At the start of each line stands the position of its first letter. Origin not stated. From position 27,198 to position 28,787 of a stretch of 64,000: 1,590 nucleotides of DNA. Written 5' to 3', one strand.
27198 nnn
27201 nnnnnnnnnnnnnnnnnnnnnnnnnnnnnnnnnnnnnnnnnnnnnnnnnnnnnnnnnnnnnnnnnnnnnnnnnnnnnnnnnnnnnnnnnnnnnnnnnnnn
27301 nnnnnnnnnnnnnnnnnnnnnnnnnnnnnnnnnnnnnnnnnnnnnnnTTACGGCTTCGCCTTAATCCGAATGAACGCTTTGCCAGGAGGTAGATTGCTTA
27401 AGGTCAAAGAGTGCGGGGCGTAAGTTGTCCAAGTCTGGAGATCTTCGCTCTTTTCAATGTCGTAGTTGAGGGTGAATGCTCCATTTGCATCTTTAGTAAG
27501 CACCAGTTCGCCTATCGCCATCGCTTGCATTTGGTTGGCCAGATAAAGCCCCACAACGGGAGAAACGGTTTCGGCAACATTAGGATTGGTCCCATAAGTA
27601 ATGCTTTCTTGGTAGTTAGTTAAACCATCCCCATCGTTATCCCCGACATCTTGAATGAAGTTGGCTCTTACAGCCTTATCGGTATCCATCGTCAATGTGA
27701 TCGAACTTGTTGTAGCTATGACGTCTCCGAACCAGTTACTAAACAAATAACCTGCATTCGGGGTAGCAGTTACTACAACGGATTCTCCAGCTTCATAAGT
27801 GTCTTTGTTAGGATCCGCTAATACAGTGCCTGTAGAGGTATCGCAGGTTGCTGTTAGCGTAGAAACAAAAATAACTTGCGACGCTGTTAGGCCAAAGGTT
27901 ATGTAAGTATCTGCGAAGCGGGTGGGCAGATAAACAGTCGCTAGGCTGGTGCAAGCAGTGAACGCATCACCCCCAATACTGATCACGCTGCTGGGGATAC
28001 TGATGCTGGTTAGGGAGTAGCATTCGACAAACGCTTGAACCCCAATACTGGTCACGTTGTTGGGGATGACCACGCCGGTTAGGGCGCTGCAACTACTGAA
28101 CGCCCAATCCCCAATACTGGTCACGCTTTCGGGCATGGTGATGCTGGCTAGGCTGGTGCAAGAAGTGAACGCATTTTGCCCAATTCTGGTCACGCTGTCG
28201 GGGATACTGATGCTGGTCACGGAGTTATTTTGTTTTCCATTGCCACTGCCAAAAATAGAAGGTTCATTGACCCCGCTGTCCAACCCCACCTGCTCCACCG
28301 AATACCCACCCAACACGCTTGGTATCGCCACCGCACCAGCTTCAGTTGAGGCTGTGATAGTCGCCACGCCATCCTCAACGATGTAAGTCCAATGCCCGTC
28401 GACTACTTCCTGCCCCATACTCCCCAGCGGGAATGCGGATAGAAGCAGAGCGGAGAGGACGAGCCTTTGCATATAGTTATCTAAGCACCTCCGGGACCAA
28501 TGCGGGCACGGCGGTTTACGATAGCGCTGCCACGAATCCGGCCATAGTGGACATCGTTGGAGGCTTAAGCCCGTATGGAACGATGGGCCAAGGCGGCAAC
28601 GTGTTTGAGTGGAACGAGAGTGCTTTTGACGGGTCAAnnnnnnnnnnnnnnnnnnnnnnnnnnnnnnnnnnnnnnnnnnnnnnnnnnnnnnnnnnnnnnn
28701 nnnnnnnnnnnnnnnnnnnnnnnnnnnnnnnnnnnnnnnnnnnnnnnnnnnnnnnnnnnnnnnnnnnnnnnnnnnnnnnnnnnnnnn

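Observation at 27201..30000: Accessory patch downstream of tRNA-Lys: low-GC LRR gene, truncated PEP-CTERM gene, phage-like ORF and antiporter fragment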

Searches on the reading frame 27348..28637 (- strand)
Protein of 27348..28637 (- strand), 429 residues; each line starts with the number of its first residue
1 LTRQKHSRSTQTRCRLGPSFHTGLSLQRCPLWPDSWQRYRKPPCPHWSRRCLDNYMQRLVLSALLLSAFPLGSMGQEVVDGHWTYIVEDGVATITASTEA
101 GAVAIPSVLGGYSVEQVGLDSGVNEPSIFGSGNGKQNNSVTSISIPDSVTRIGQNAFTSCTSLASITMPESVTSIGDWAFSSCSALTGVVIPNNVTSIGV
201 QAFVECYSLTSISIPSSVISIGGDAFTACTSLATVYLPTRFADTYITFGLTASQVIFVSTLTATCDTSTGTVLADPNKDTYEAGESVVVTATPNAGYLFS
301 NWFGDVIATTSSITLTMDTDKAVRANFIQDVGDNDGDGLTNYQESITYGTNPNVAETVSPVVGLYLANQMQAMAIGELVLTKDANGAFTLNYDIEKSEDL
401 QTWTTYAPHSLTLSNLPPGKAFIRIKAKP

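Call 5: search_protein_families(library=pfam, proteins=[window:27348-28637:-], max_evalue=0.1)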
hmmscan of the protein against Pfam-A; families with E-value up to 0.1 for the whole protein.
window:27348-28637:- (429 aa): 6 families
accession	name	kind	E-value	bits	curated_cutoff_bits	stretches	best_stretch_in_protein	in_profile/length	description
PF13306.12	LRR_5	-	4.2e-31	107.9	27.7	1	137-240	10-111/127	BspA type Leucine rich repeat region (6 copies)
PF18998.6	Flg_new_2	-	8.5e-13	48.5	23.6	1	265-328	6-70/73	Divergent InlB B-repeat domain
PF18884.5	TSP3_bac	-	1e-05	25.7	25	1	333-355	1-22/22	Bacterial TSP3 repeat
PF05725.18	FNIP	-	0.018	15.6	21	0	186-221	5-39/44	FNIP Repeat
PF13855.12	LRR_8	-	0.054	13.7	27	0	193-237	11-56/61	Leucine rich repeat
PF16584.11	LolA_2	-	0.081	13.3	26.8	0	208-246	35-73/152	Outer membrane lipoprotein carrier protein LolA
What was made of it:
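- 27348..28492 (-): Imported, intact BspA-type LRR surface-protein gene (CDS 27348-28472, 374 aa, with signal peptide, four 69-nt LRR units, an InlB-B-like domain, a TSP3 repeat and a conserved C-terminal domain). It includes 20 nt of its own leader with GGAGGTG. Pfam LRR_5 4e-31, Flg_new_2, TSP3_bac (call 5).
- Checked: LRR gene 27348-28472(-): Pfam LRR_5 4e-31, Flg_new_2 8.5e-13, TSP3_bac 1e-5 (call 5).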

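Call 9: find_encoding_contigs(protein=window:27348-28472:-, flank=10000, max_places=8)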
Protein window:27348-28472:- (374 aa): no gene with exactly this product is on record in the collection.

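Call 22: search_protein_families(library=phrogs, proteins=[window:27348-28472:-], max_evalue=1)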
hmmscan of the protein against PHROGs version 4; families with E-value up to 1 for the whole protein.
window:27348-28472:- (374 aa): 2 families
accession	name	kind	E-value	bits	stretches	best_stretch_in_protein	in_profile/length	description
phrog_35892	-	unknown function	2.5e-24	86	2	117-186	542-611/1181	-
phrog_18805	-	unknown function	1.2e-18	68.2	1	81-180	307-403/457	-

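Call 29: find_homologous_proteins(query=window:27348-28472:-)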
Query window:27348-28472:- (374 aa): 7254 proteins with E <= 0.001 among 8000 candidates; the best 120 are listed.
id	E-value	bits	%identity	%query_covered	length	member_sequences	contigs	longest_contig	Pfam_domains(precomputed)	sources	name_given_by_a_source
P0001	3.4e-238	807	100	100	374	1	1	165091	PF13306.13,PF18998.7,PF18884.6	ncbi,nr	ncbi:MAG: leucine-rich repeat protein [Verrucomicrobia bacterium]|nr:leucine-rich repeat protein [Ve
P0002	2.7e-190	650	63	78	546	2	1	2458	PF13306.13,PF18998.7,PF13855.13,PF18884.6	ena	-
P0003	2.5e-189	647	68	77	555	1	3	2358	PF13306.13,PF18998.7,PF13855.13,PF18884.6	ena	-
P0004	7.4e-188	642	68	77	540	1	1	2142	PF13306.13,PF18998.7,PF13855.13,PF18884.6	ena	-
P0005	4.1e-183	626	68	77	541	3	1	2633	PF13306.13,PF18998.7,PF13855.13,PF18884.6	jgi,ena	-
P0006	7.7e-175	599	62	78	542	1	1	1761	PF13306.13,PF18998.7,PF13855.13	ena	-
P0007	9.5e-173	592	58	78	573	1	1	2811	PF13306.13,PF18998.7,PF13855.13,PF18884.6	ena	-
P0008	1.2e-163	562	58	100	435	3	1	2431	PF13306.13,PF18998.7,PF05725.19,PF13855.13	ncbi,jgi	jgi:hypothetical protein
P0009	3.9e-162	557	62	78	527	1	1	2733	PF13306.13,PF18998.7,PF05725.19,PF12799.14,PF13855.13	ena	-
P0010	4.7e-162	557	62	100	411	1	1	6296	PF13306.13,PF18998.7,PF13855.13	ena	-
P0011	1.2e-161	556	60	78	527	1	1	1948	PF13306.13,PF18998.7,PF05725.19,PF12799.14,PF13855.13,PF18884.6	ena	-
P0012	9.7e-158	543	60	100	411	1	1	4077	PF13306.13,PF18998.7,PF13855.13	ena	-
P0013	2.8e-157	541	56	100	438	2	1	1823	PF13306.13,PF18998.7,PF13855.13,PF18884.6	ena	-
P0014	1.2e-156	539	58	100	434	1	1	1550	PF13306.13,PF18998.7,PF05725.19,PF13855.13,PF18884.6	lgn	-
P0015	1.4e-156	539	56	100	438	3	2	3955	PF13306.13,PF18998.7,PF13855.13,PF18884.6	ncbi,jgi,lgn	jgi:hypothetical protein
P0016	8.1e-155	533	60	94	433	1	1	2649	PF13306.13,PF18998.7,PF13855.13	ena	-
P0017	2.1e-154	532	58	99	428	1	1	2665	PF13306.13,PF18998.7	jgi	-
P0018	8.0e-154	530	58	99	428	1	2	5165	PF13306.13,PF18998.7,PF13855.13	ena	-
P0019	7.9e-152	523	58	99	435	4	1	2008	PF13306.13,PF18998.7,PF05725.19,PF13855.13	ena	-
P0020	3.1e-151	521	59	100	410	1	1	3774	PF13306.13,PF18998.7,PF13855.13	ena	-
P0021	6.8e-151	520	62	99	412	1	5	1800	PF13306.13,PF18998.7,PF13855.13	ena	-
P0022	8.0e-151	520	62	99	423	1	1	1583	PF13306.13,PF18998.7,PF13855.13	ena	-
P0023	3.7e-150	518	56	99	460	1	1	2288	PF13306.13,PF18998.7,PF13855.13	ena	-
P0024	4.0e-148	511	58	100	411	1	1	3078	PF13306.13,PF18998.7,PF13855.13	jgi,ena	jgi:hypothetical protein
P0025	1.2e-146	506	62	99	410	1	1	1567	PF13306.13,PF18998.7,PF13855.13,PF18884.6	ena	-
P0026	2.9e-146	505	61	95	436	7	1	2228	PF13306.13,PF18998.7,PF13855.13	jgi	jgi:hypothetical protein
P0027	6.6e-143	494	59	94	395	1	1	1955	PF13306.13,PF18998.7,PF13855.13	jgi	jgi:uncharacterized repeat protein (TIGR02543 family)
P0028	2.5e-142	492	60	100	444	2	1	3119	PF13306.13,PF18998.7,PF05725.19,PF13855.13,PF18884.6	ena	-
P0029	5.6e-142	491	55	100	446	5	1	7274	PF13306.13,PF18998.7,PF05725.19,PF13855.13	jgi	-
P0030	1.1e-140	487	60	95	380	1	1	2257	PF13306.13,PF18998.7,PF13855.13,PF18884.6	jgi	jgi:hypothetical protein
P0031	1.2e-140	487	67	100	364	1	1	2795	PF13306.13,PF18998.7,PF18884.6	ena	-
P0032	1.7e-139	483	47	87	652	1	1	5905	PF13306.13,PF18998.7,PF13855.13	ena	-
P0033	4.1e-139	482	67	99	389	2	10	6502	PF13306.13,PF18998.7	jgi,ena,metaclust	metaclust:\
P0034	3.1e-138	479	48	94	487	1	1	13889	PF13306.13,PF18998.7,PF12799.14,PF13855.13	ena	-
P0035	2.6e-137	476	64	100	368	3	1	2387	PF13306.13,PF18998.7,PF18884.6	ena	-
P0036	1.9e-135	470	49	77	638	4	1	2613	PF13306.13,PF18998.7,PF13855.13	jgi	-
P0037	2.4e-135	469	46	78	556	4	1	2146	PF13306.13,PF18998.7,PF13855.13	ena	-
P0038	5.3e-135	468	50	78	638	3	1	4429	PF13306.13,PF18998.7,PF05725.19,PF13855.13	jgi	jgi:uncharacterized repeat protein (TIGR02543 family)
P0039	2.9e-133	462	56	77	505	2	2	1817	PF13306.13,PF18998.7,PF13855.13,PF18884.6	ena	-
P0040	5.9e-133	461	59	78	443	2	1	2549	PF13306.13,PF18998.7,PF05725.19,PF13855.13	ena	-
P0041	8.5e-133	461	45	98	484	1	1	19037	PF13306.13,PF18998.7,PF13855.13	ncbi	-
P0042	8.9e-133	461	57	44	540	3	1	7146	PF13306.13,PF05725.19,PF13855.13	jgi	jgi:hypothetical protein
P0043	4.7e-131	455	53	100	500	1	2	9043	PF13306.13,PF18998.7,PF05725.19,PF13855.13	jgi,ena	jgi:hypothetical protein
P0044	1.3e-130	454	41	89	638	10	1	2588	PF13306.13,PF18998.7,PF13855.13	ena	-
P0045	1.5e-130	453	45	87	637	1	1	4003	PF13306.13,PF18998.7,PF13855.13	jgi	jgi:uncharacterized repeat protein (TIGR02543 family)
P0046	1.2e-129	451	64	95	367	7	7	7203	PF13306.13,PF18998.7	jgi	-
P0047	8.2e-129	448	54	95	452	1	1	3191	PF13306.13,PF18998.7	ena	-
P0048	4.3e-127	442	56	95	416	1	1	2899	PF13306.13,PF18998.7,PF13855.13,PF18884.6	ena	-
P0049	9.4e-127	441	49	78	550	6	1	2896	PF13306.13,PF18998.7,PF12799.14,PF13855.13,PF18884.6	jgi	jgi:hypothetical protein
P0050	9.9e-124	431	54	100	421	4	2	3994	PF13306.13,PF18998.7,PF13855.13,PF18884.6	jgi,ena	-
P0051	1.9e-122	427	67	77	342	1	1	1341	PF13306.13,PF18998.7,PF18884.6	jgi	-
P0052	1.3e-121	424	60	100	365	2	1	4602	PF13306.13,PF18998.7,PF18884.6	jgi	jgi:hypothetical protein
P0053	8.1e-121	421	51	78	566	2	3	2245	PF13306.13,PF18998.7,PF13855.13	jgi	-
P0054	1.8e-120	420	50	78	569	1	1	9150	PF13306.13,PF18998.7,PF13855.13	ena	-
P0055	2.0e-120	420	46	78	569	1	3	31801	PF13306.13,PF18998.7,PF13855.13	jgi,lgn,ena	-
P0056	3.9e-120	419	51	78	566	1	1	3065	PF13306.13,PF18998.7,PF13855.13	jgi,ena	jgi:hypothetical protein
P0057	4.5e-120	419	50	78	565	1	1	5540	PF13306.13,PF18998.7,PF13855.13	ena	-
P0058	1.0e-119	418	50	78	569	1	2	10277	PF13306.13,PF18998.7,PF13855.13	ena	-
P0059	1.8e-119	417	59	99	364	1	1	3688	PF13306.13,PF18998.7,PF18884.6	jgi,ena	jgi:uncharacterized repeat protein (TIGR02543 family)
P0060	2.0e-119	417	46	91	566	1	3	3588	PF13306.13,PF18998.7,PF13855.13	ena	-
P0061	3.0e-118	413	49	78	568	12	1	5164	PF13306.13,PF18998.7,PF12799.14,PF13855.13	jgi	-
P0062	4.7e-118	412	45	91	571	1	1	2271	PF13306.13,PF18998.7,PF13855.13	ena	-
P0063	5.3e-118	412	55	100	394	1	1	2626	PF13306.13,PF18998.7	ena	-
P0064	7.4e-118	412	54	81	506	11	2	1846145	PF13306.13,PF18998.7,PF13855.13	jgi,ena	jgi:uncharacterized repeat protein (TIGR02543 family)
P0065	9.0e-118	411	49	77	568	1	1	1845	PF13306.13,PF18998.7,PF13855.13,PF18884.6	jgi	jgi:hypothetical protein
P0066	9.3e-118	411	45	91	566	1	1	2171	PF13306.13,PF18998.7,PF13855.13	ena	-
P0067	1.0e-117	411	45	91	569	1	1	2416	PF13306.13,PF18998.7,PF13855.13,PF18884.6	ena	-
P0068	1.1e-117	411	50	78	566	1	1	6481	PF13306.13,PF18998.7,PF12799.14,PF13855.13,PF18884.6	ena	-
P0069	1.8e-117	410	52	100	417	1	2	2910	PF13306.13,PF18998.7,PF13855.13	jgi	-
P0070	3.8e-117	409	49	77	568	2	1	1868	PF13306.13,PF18998.7,PF13855.13,PF18884.6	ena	-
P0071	3.9e-117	409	49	82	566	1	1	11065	PF13306.13,PF18998.7,PF12799.14,PF13855.13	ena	-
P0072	7.5e-117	408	49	82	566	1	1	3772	PF13306.13,PF18998.7,PF12799.14,PF13855.13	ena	-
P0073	8.9e-117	408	50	78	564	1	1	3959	PF13306.13,PF18998.7,PF13855.13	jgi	-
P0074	1.0e-116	408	49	78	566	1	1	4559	PF13306.13,PF18998.7,PF12799.14,PF13855.13,PF18884.6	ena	-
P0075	1.1e-116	408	50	78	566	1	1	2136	PF13306.13,PF18998.7,PF13855.13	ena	-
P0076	2.0e-116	407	50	78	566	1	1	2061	PF13306.13,PF18998.7,PF12799.14,PF13855.13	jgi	-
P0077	5.8e-116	405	48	78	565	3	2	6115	PF13306.13,PF18998.7,PF13855.13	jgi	-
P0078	6.6e-116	405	49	78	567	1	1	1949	PF13306.13,PF18998.7,PF12799.14,PF13855.13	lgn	-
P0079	7.9e-116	405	41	100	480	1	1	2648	PF13306.13,PF18998.7,PF05725.19,PF13855.13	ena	-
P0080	9.0e-116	405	52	94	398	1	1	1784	PF13306.13,PF18998.7,PF13855.13,PF18884.6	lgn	-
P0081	2.2e-115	404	49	78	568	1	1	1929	PF13306.13,PF18998.7,PF12799.14,PF13855.13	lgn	-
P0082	2.3e-115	403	53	81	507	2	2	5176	PF13306.13,PF18998.7,PF13855.13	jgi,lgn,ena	jgi:uncharacterized repeat protein (TIGR02543 family)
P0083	2.6e-115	403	44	91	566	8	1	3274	PF13306.13,PF18998.7,PF13855.13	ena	-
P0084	4.4e-115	403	49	78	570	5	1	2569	PF13306.13,PF18998.7,PF12799.14,PF13855.13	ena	-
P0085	5.4e-115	402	49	78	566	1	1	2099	PF13306.13,PF18998.7,PF12799.14,PF13855.13,PF18884.6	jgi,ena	jgi:hypothetical protein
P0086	9.2e-115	402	57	100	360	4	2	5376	PF13306.13,PF18998.7,PF18884.6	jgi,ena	jgi:hypothetical protein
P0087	1.2e-114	401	44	91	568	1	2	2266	PF13306.13,PF18998.7,PF12799.14,PF13855.13,PF18884.6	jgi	-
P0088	1.3e-114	401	50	78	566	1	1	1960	PF13306.13,PF18998.7,PF12799.14,PF13855.13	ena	-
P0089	3.6e-114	400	38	99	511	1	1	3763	PF13306.13,PF18998.7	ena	-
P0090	5.8e-114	399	49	78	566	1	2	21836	PF13306.13,PF18998.7,PF13855.13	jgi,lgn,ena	jgi:hypothetical protein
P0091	1.5e-113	398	63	25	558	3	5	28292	PF13306.13,PF13676.12,PF13855.13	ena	-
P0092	8.1e-113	395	52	100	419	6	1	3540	PF13306.13,PF18998.7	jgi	jgi:hypothetical protein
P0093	1.4e-112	394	42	99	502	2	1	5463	PF13306.13,PF18998.7,PF13855.13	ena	-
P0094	1.6e-112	394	48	78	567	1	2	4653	PF13306.13,PF18998.7,PF13855.13,PF18884.6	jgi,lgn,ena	-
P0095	2.0e-112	394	37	49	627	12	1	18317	PF13306.13,PF13855.13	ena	-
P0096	2.4e-112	394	49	78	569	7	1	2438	PF13306.13,PF18998.7,PF13855.13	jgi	jgi:hypothetical protein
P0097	3.4e-112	393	57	28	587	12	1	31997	PF13306.13,PF12799.14,PF13855.13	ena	-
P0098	3.7e-112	393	50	78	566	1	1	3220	PF13306.13,PF18998.7,PF12799.14,PF13855.13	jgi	jgi:hypothetical protein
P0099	1.2e-111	391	49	78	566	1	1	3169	PF13306.13,PF18998.7,PF12799.14,PF13855.13,PF18884.6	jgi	-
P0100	1.5e-111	391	49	78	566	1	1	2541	PF13306.13,PF18998.7,PF12799.14,PF13855.13,PF18884.6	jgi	-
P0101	4.6e-111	389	44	92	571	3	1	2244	PF13306.13,PF18998.7,PF12799.14,PF13855.13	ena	-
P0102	2.6e-110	387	42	78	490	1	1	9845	PF13306.13,PF05725.19,PF13855.13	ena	-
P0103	3.8e-110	386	61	27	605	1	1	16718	PF13306.13,PF00395.26,PF13855.13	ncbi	-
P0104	4.4e-110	386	46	100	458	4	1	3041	PF13306.13,PF18998.7,PF05725.19,PF13855.13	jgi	-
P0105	2.0e-109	384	53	75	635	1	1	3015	PF13306.13,PF18998.7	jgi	-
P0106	2.5e-109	384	56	93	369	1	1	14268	PF13306.13,PF18998.7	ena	-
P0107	4.7e-109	383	43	78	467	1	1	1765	PF13306.13,PF05725.19,PF13855.13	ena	-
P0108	5.7e-109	382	32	100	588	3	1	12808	PF13306.13,PF18998.7,PF13855.13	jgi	-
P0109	1.1e-108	382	56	93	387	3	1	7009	PF13306.13,PF18998.7,PF13855.13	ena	-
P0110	3.5e-108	380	50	94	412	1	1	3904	PF13306.13,PF18998.7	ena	-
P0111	3.9e-108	380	60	27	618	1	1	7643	PF23454.2,PF13306.13,PF13004.14,PF05725.19,PF13855.13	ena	-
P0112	5.8e-108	379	52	47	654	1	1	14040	PF13306.13,PF05725.19,PF13855.13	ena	-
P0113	7.5e-108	379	55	94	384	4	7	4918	PF13306.13,PF18998.7,PF18884.6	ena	-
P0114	2.1e-107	377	61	27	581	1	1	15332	PF13306.13,PF18962.8,PF05725.19,PF13855.13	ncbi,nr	ncbi:MAG: T9SS C-terminal target domain-containing protein [Sphingobacteriales bacterium]|nr:MAG: T9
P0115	2.4e-107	377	39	100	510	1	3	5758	PF13306.13,PF18998.7,PF13855.13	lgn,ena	-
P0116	1.7e-105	371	40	100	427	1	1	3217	PF13306.13,PF13855.13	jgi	jgi:BspA type Leucine rich repeat region (6 copies)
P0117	4.4e-105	370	47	100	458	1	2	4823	PF13306.13,PF18998.7,PF13855.13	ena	-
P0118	9.9e-105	369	57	26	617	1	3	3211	PF13306.13,PF13855.13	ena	-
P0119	3.5e-104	367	41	45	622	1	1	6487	PF13306.13,PF13855.13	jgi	jgi:hypothetical protein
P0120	4.6e-104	366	46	38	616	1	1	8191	PF13306.13,PF05725.19,PF13855.13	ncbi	-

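Call 36: find_encoding_contigs(protein=P0033, flank=8000, max_places=5)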
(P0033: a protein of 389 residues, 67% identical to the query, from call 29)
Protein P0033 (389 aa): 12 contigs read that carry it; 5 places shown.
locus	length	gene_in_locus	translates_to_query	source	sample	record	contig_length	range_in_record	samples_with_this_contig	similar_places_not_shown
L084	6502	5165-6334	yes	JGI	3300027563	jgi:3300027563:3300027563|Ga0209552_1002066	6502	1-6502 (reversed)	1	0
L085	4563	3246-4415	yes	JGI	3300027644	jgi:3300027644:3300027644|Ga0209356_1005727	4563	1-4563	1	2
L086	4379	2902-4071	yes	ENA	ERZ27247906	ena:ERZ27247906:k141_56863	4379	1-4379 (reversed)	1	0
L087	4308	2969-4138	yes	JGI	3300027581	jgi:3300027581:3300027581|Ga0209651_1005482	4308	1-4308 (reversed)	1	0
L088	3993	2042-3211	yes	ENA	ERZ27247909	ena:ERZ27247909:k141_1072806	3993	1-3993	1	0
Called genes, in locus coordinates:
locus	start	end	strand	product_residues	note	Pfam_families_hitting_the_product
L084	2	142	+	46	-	?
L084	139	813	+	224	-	-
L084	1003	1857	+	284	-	PF00561:Abhydrolase_1, PF00975:Thioesterase, PF12697:Abhydrolase_6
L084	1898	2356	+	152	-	-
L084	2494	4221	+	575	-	PF13306:LRR_5, PF13855:LRR_8 (faint), PF13306:LRR_5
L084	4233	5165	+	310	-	PF03781:FGE-sulfatase, PF07589:PEP_exosort_dom (weak)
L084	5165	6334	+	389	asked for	PF13306:LRR_5, PF18998:Flg_new_2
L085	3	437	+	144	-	?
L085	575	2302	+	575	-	PF13306:LRR_5, PF13855:LRR_8 (faint), PF13306:LRR_5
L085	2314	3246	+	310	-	PF03781:FGE-sulfatase, PF07589:PEP_exosort_dom (weak)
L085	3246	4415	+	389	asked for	PF13306:LRR_5, PF18998:Flg_new_2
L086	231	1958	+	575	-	PF13306:LRR_5, PF13855:LRR_8 (faint), PF13306:LRR_5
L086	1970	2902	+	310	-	PF03781:FGE-sulfatase, PF07589:PEP_exosort_dom (weak)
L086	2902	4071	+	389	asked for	PF13306:LRR_5, PF18998:Flg_new_2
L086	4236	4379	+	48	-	?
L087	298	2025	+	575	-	PF13306:LRR_5, PF13855:LRR_8 (faint), PF13306:LRR_5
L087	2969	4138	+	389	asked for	PF13306:LRR_5, PF18998:Flg_new_2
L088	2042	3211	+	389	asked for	PF13306:LRR_5, PF18998:Flg_new_2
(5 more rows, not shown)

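Call 37: find_encoding_contigs(protein=P0064, flank=8000, max_places=3)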
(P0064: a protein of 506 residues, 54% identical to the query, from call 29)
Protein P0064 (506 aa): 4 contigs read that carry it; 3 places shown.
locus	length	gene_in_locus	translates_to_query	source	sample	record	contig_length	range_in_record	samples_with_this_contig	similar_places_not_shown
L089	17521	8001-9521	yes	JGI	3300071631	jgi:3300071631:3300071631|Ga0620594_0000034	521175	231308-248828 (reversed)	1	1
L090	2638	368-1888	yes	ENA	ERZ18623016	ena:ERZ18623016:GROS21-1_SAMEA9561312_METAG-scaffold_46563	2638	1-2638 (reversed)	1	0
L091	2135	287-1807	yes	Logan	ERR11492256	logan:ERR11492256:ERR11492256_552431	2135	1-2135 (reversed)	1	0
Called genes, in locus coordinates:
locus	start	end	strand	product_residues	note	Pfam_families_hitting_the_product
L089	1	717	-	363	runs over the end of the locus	PF18920:DUF5671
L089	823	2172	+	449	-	PF00884:Sulfatase, PF01663:Phosphodiest, PF16347:SGSH_C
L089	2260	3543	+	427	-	PF00270:DEAD, PF04851:ResIII (weak), PF00271:Helicase_C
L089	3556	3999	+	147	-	-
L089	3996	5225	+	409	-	PF00817:IMS, PF11799:IMS_C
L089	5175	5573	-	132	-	PF02537:CRCB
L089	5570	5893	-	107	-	-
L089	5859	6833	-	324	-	PF14237:GYF_2 (weak), PF25231:DUF7847, PF10110:GPDPase_memb (weak)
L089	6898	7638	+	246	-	-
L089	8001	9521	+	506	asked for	PF13306:LRR_5, PF13855:LRR_8 (faint), PF18998:Flg_new_2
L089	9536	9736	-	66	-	-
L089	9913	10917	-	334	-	PF04960:Glutaminase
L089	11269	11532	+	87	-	-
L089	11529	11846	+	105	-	-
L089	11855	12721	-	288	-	PF02749:QRPTase_N, PF01729:QRPTase_C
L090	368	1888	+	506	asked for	PF13306:LRR_5, PF13855:LRR_8 (faint), PF18998:Flg_new_2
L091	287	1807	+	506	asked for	PF13306:LRR_5, PF13855:LRR_8 (faint), PF18998:Flg_new_2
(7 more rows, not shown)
